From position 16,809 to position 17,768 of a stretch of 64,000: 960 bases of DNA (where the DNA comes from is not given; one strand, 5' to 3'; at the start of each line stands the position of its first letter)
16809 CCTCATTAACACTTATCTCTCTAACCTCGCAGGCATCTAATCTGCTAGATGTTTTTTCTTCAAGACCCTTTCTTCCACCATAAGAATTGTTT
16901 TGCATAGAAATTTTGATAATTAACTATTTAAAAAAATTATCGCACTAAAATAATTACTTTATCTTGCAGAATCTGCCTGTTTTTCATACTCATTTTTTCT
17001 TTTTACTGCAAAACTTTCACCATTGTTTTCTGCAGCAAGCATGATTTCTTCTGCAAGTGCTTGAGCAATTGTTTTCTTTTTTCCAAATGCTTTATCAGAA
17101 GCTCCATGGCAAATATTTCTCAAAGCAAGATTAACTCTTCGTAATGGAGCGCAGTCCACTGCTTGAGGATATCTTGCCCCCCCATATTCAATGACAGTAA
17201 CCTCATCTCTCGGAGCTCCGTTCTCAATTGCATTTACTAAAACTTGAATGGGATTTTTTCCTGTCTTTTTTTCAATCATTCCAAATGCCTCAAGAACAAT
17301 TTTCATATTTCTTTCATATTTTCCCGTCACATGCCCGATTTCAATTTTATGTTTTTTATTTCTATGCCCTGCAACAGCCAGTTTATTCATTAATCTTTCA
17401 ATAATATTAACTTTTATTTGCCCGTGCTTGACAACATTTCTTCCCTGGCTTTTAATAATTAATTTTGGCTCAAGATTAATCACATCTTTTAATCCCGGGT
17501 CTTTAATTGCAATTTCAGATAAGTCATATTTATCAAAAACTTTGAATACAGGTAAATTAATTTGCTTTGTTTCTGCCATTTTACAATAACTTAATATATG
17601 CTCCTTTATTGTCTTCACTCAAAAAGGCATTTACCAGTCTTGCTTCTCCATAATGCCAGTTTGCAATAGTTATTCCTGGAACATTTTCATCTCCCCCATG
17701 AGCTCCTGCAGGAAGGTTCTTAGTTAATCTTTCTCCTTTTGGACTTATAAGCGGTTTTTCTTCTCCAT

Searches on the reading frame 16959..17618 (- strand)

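Call 37: search_protein_families(library=pfam, proteins=[window:16959-17618:-], max_evalue=0.001)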
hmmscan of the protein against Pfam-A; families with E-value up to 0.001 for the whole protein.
window:16959-17618:- (219 aa): 1 family
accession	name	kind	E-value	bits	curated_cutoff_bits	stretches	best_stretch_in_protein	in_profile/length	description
PF00177.27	Ribosomal_S7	-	2e-35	122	24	1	58-219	7-148/148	Ribosomal protein S7p/S5e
